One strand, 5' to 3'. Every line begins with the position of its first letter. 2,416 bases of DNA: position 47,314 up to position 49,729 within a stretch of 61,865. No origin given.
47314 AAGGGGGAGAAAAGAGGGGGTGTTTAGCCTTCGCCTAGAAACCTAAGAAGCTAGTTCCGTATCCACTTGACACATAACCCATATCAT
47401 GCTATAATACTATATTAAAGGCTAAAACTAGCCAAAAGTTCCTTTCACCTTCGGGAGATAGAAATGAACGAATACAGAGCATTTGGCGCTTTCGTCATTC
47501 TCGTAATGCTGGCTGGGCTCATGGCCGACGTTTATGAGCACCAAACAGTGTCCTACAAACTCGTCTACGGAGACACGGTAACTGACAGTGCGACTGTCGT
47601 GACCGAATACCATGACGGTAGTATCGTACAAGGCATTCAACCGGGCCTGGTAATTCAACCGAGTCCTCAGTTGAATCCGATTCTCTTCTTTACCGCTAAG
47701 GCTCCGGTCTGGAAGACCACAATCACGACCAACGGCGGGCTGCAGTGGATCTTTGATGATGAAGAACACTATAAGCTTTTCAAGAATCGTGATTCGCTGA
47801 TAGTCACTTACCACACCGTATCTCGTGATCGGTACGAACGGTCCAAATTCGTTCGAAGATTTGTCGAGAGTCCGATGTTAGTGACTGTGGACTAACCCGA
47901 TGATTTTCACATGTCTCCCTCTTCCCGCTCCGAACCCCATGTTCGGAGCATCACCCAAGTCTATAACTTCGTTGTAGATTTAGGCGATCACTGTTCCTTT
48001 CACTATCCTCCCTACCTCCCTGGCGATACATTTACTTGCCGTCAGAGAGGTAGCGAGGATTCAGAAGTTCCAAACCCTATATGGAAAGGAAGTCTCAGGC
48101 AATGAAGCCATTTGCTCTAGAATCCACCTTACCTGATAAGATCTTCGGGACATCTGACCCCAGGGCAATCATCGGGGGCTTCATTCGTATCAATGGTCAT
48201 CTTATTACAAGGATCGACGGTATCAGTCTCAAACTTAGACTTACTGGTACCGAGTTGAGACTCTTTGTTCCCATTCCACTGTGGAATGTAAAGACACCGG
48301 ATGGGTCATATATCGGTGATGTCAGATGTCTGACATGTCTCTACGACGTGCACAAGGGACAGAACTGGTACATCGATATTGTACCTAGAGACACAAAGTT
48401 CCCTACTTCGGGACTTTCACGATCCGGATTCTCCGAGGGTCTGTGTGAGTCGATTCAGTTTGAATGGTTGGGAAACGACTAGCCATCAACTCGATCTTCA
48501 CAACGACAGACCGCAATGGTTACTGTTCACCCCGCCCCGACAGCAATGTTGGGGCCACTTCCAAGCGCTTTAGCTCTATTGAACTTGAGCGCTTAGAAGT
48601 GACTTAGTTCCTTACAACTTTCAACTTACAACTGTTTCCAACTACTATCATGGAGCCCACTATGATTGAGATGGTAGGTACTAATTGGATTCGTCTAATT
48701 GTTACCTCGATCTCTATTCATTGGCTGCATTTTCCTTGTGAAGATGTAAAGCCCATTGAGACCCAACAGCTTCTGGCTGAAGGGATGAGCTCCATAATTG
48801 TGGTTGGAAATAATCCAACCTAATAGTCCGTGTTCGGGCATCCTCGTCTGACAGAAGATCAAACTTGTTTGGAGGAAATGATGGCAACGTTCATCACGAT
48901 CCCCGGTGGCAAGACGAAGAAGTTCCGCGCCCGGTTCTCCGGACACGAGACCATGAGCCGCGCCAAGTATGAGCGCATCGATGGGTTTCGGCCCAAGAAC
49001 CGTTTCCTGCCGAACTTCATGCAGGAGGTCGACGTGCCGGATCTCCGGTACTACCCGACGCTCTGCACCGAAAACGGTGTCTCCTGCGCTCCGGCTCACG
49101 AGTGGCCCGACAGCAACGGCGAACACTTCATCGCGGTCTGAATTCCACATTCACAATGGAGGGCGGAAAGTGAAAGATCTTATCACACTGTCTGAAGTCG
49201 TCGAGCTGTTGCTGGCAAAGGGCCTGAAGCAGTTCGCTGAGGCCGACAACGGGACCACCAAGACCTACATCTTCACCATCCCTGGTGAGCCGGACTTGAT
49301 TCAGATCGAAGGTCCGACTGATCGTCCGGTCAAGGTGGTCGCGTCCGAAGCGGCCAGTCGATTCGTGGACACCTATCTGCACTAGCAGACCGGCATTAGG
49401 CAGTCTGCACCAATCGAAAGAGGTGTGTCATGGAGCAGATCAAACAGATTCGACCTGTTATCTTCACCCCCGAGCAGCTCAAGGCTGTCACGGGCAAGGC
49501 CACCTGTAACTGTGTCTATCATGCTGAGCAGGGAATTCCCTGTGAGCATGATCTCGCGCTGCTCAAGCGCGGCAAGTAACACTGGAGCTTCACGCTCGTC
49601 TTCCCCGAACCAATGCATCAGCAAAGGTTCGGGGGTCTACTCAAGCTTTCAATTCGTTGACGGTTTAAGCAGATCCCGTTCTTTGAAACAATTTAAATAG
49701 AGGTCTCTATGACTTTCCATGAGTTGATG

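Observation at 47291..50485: Foreign plus-strand cassette: consensus promoter, nine tiny orphan ORFs, strong terminator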

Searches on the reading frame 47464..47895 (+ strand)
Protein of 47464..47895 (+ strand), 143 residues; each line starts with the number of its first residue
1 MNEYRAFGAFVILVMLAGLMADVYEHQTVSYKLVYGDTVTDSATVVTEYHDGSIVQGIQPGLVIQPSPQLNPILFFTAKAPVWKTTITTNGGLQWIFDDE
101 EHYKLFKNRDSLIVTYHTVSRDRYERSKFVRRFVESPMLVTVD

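Call 12: search_protein_families(library=pfam, proteins=[window:47464-47895:+], max_evalue=1)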
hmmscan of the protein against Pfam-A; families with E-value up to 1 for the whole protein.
window:47464-47895:+ (143 aa): 1 family
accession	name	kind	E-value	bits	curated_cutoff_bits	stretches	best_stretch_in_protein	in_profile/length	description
PF23653.1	DUF7149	-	0.071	13.1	27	1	84-127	131-174/239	Domain of unknown function (DUF7149)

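Call 13: search_protein_families(library=phrogs, proteins=[window:47464-47895:+], max_evalue=1)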
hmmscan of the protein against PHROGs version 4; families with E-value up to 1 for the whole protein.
window:47464-47895:+ (143 aa): 2 families
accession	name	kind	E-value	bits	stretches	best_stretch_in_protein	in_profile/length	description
phrog_12970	-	unknown function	0.27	12.4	0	109-143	21-56/65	-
phrog_21268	-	unknown function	0.27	12.4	1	86-113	16-43/83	-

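Call 14: list_cluster_members(proteins=[window:47464-47895:+, window:48081-48482:+, window:48650-48823:+, window:48830-49141:+, window:49170-49385:+, window:49430-49579:+, window:49709-49918:+, window:49938-50123:+, window:50136-50426:+, window:48881-49141:+])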
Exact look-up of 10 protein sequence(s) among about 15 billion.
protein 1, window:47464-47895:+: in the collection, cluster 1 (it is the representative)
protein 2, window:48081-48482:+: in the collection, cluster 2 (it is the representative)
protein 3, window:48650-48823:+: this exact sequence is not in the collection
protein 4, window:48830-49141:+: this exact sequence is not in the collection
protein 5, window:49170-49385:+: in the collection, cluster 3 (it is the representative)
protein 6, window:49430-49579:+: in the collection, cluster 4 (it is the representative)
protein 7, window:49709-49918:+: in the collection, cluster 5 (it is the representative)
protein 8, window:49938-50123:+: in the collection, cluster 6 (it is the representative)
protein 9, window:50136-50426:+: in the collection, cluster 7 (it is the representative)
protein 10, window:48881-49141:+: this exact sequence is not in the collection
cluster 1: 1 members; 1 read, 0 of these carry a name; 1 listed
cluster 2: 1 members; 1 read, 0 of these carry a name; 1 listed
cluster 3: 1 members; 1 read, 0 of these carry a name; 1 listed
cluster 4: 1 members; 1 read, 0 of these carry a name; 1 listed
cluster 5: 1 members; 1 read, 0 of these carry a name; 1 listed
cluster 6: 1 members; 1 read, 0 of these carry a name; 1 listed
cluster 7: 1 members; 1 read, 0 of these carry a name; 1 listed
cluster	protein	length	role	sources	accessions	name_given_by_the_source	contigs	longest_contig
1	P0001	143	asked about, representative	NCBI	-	-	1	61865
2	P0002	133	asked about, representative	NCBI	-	-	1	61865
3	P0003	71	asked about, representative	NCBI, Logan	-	-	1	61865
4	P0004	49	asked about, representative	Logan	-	-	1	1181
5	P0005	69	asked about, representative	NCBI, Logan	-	-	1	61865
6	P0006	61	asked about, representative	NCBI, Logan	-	-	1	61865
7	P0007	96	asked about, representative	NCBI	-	-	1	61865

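Call 16: find_encoding_contigs(protein=P0004, flank=10000)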
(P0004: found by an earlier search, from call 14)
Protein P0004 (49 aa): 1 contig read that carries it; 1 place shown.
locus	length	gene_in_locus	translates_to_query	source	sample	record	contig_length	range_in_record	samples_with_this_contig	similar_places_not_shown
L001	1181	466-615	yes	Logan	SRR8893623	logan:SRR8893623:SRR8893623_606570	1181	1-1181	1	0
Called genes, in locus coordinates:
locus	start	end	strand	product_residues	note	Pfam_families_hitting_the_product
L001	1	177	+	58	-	?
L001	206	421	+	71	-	-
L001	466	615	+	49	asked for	-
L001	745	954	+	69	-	-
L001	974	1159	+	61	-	-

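Call 17: find_encoding_contigs(protein=P0003, flank=10000)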
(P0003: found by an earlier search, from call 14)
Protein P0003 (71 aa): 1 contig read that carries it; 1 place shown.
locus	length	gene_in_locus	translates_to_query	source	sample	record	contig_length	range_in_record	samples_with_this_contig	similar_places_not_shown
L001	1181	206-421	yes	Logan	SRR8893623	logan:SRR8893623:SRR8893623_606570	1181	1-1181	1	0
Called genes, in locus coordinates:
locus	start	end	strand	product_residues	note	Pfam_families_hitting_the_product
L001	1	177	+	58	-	?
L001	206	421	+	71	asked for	-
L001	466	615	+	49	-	-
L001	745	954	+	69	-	-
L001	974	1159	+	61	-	-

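Call 20: find_homologous_proteins(query=window:47464-47895:+, max_evalue=0.01)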
Query window:47464-47895:+ (143 aa): 1 proteins with E <= 0.01 among 5 candidates.
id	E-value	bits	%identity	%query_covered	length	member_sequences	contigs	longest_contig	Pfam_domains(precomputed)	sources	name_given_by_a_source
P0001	2.2e-90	318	100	100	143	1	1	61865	-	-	-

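Call 71: search_protein_families(library=padloc, proteins=[window:47464-47895:+], max_evalue=0.1)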
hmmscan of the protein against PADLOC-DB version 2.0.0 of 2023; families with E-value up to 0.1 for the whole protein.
window:47464-47895:+ (143 aa): 0 families

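Call 72: search_protein_families(library=ncbifam, proteins=[window:47464-47895:+], max_evalue=0.1)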
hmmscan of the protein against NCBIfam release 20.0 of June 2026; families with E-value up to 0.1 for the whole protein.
window:47464-47895:+ (143 aa): 0 families

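Call 76: predict_structure(alignment_id=A8)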
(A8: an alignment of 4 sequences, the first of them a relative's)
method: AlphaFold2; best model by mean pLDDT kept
length: 96 residues; sequences in the alignment: 4
mean_pLDDT: 63.4   pTM: 0.47
mean pLDDT of the five models: 63.4, 62.9, 54.8, 49.4, 44.6
residues with pLDDT >= 90: 0; 70-90: 8; 50-70: 85; < 50: 3
segments of 3 or more residues with pLDDT < 50: 94-96
pLDDT, mean of each block of 10 residues (from residue 1): 68 66 66 60 67 64 65 59 65 48
secondary structure, 60 per line:
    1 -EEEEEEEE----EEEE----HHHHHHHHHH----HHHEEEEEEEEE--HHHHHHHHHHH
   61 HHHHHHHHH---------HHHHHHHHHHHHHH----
elements in order: E2-9 E14-17 H22-31 E39-47 H50-69 H79-92

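Call 79: fold_search(model_id=the predicted structure, library=pdb)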
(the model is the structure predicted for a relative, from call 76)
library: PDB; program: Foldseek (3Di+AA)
matches with E <= 10: 103; with E <= 0.001: 0
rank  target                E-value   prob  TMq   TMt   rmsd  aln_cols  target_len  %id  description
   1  1yd6_C                6.8e-01  0.25  0.34  0.34   4.9        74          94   11  Crystal structure of the GIY-YIG N-terminal endonuclease domain of UvrC from Bacillus caldotenax (released 2005-03-01)
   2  1zg2_MODEL_1_A        9.4e-01  0.16  0.35  0.35   9.1        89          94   10  Solution NMR structure of the UPF0213 protein BH0048 from Bacillus halodurans. Northeast Structural Genomics t (released 2005-06-21)
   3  1yd6_B                1.1e+00  0.16  0.34  0.35   4.9        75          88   12  Crystal structure of the GIY-YIG N-terminal endonuclease domain of UvrC from Bacillus caldotenax (released 2005-03-01)
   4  3hkm_B                1.8e+00  0.05  0.20  0.11  14.8        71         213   13  Crystal Structure of rice(Oryza sativa) Rrp46 (released 2010-01-26)
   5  8e1v_B                2.0e+00  0.06  0.17  0.07  11.3        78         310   12  Asp1 kinase in complex with ADPNP Mg IP6 (released 2022-11-30)
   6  5wtq_A                2.3e+00  0.06  0.25  0.22   9.3        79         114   13  Crystal structure of human proteasome-assembling chaperone PAC4 (released 2017-03-22)
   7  1yd6_D                2.5e+00  0.12  0.35  0.35   7.2        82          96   11  Crystal structure of the GIY-YIG N-terminal endonuclease domain of UvrC from Bacillus caldotenax (released 2005-03-01)
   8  1g2r                  2.5e+00  0.06  0.24  0.24  13.0        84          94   13  Structure of Cytosolic Protein of Unknown Function Coded by Gene from NUSA/INFB Region, a YlxR Homologue (released 2001-08-29)
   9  9a5e_A                2.6e+00  0.04  0.29  0.08  19.7       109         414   12  Integrative model of DPO41-RPOZ by crosslinking MS and deep learning (released 2024-09-18)
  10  5ldd_A                2.6e+00  0.04  0.23  0.15  15.9       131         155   14  Crystal structure of the heterodimeric GEF Mon1-Ccz1 in complex with Ypt7 (released 2017-01-18)
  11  4njc_C                3.2e+00  0.18  0.34  0.57   4.1        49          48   10  RNA Polymerase interacting protein YkzG from Geobacillus stearothermophilus (released 2014-08-20)
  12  3lwb_A                3.4e+00  0.05  0.23  0.08  11.7        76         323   12  Crystal Structure of apo D-alanine:D-alanine Ligase (Ddl) from Mycobacterium tuberculosis (released 2010-03-09)
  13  6b12_B                3.4e+00  0.04  0.20  0.14   9.5        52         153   17  Structure of Tne2 in complex with Tni2 (released 2017-12-20)
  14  1yd6_A                3.7e+00  0.08  0.34  0.34   4.9        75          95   12  Crystal structure of the GIY-YIG N-terminal endonuclease domain of UvrC from Bacillus caldotenax (released 2005-03-01)
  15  2z8l_A                3.7e+00  0.07  0.23  0.12   5.5        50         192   10  Crystal Structure of the Staphylococcal superantigen-like protein SSL5 at pH 4.6 complexed with sialyl Lewis X (released 2007-11-27)
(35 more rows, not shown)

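Call 85: find_related_loci(query=A8, collection=viral_contigs, flank=6000)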
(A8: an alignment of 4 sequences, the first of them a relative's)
Query A8 (96 aa) in viral_contigs; peptide patterns used: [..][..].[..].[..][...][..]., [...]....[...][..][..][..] (x = any residue, [..] = any of these).
57 stretches matched a pattern, but none encodes a relative of the query by tblastn (E <= 1e-3).

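Call 126: search_dna_similar(query=window:47464-47892:+, collection=phages, mode=protein, max_evalue=0.01, max_rows=5)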
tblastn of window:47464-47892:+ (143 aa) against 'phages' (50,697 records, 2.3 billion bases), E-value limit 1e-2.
No match.

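Call 128: search_solved_structures(query=window:47464-47892:+, max_evalue=1)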
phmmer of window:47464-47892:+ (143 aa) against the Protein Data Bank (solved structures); distinct sequences matched with E-value up to 1: 0.

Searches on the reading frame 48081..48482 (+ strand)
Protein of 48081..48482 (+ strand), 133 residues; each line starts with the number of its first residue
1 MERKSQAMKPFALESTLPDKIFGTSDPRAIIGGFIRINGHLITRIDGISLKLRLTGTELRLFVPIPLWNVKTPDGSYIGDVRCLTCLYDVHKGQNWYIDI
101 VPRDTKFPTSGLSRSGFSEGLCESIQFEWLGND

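Call 12: search_protein_families(library=pfam, proteins=[window:48081-48482:+], max_evalue=1)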
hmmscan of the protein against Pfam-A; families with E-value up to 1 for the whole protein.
window:48081-48482:+ (133 aa): 0 families

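Call 13: search_protein_families(library=phrogs, proteins=[window:48081-48482:+], max_evalue=1)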
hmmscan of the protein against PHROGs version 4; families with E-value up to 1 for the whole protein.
window:48081-48482:+ (133 aa): 0 families

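Call 71: search_protein_families(library=padloc, proteins=[window:48081-48482:+], max_evalue=0.1)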
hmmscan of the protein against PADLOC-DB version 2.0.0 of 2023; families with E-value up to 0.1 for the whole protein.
window:48081-48482:+ (133 aa): 0 families

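Call 72: search_protein_families(library=ncbifam, proteins=[window:48081-48482:+], max_evalue=0.1)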
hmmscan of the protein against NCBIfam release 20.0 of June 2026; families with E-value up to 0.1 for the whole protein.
window:48081-48482:+ (133 aa): 0 families

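Call 125: search_dna_similar(query=window:48102-48479:+, collection=phages, mode=protein, max_evalue=0.01, max_rows=5)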
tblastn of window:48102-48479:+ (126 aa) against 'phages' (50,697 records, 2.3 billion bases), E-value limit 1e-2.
No match.

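Call 127: search_solved_structures(query=window:48102-48479:+, max_evalue=1)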
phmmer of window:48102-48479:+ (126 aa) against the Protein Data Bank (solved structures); distinct sequences matched with E-value up to 1: 0.

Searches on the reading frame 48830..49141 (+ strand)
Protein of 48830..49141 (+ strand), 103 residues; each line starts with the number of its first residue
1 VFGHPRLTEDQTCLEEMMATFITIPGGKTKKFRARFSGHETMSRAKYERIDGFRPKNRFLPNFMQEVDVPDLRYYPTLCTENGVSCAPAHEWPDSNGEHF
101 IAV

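Call 12: search_protein_families(library=pfam, proteins=[window:48830-49141:+], max_evalue=1)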
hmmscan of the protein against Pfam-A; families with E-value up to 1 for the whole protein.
window:48830-49141:+ (103 aa): 1 family
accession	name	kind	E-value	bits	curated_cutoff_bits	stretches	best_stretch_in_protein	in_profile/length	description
PF25427.2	zf-CCCH_UNK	-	0.11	12.9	31.1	1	79-94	20-35/40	UNK-like, CCCH zinc finger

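Call 13: search_protein_families(library=phrogs, proteins=[window:48830-49141:+], max_evalue=1)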
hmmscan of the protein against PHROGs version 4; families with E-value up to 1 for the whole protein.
window:48830-49141:+ (103 aa): 0 families

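Call 59: search_protein_representatives(protein=window:48881-49141:+)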
Query: 86 residues. Proteins with E-value up to 0.001 (for the whole library): 4; up to 1e-10: 1; up to 1e-30: 1. The best 4 are listed.
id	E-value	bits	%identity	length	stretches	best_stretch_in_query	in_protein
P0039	2.5e-43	162.5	81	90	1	1-86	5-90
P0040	4.5e-10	56.2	-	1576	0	-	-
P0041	8.3e-09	52.2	47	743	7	62-78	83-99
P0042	9.8e-04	36.0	36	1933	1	49-73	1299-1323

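Call 71: search_protein_families(library=padloc, proteins=[window:48830-49141:+], max_evalue=0.1)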
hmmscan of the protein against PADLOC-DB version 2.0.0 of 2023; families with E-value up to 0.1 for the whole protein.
window:48830-49141:+ (103 aa): 0 families

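Call 72: search_protein_families(library=ncbifam, proteins=[window:48830-49141:+], max_evalue=0.1)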
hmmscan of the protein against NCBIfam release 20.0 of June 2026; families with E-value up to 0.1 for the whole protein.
window:48830-49141:+ (103 aa): 0 families

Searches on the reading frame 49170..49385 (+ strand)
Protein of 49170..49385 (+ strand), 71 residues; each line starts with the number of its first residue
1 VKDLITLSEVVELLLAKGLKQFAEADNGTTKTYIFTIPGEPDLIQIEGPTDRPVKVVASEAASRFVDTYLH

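Call 12: search_protein_families(library=pfam, proteins=[window:49170-49385:+], max_evalue=1)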
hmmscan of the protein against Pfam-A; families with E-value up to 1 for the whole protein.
window:49170-49385:+ (71 aa): 0 families

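Call 13: search_protein_families(library=phrogs, proteins=[window:49170-49385:+], max_evalue=1)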
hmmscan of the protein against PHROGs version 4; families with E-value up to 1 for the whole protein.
window:49170-49385:+ (71 aa): 1 family
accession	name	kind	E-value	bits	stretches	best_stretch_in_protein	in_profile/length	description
phrog_5219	-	unknown function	0.16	13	1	2-26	27-51/63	-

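Call 71: search_protein_families(library=padloc, proteins=[window:49170-49385:+], max_evalue=0.1)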
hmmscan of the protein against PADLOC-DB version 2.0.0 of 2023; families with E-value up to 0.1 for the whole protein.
window:49170-49385:+ (71 aa): 0 families

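Call 72: search_protein_families(library=ncbifam, proteins=[window:49170-49385:+], max_evalue=0.1)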
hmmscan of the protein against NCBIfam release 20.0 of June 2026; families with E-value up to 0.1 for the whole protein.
window:49170-49385:+ (71 aa): 0 families

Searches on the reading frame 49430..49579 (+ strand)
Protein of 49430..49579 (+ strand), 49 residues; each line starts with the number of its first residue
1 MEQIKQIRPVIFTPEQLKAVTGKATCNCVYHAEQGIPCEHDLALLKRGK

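Call 12: search_protein_families(library=pfam, proteins=[window:49430-49579:+], max_evalue=1)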
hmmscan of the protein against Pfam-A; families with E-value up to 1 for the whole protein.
window:49430-49579:+ (49 aa): 1 family
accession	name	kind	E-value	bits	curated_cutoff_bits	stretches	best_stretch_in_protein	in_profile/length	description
PF04434.22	SWIM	-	0.014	15.3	19.6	1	22-46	11-35/38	SWIM zinc finger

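Call 13: search_protein_families(library=phrogs, proteins=[window:49430-49579:+], max_evalue=1)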
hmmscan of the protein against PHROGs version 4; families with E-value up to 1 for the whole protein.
window:49430-49579:+ (49 aa): 0 families

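Call 71: search_protein_families(library=padloc, proteins=[window:49430-49579:+], max_evalue=0.1)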
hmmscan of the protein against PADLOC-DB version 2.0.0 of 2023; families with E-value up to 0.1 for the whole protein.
window:49430-49579:+ (49 aa): 0 families

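Call 72: search_protein_families(library=ncbifam, proteins=[window:49430-49579:+], max_evalue=0.1)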
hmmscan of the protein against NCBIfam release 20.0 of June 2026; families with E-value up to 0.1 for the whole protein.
window:49430-49579:+ (49 aa): 0 families
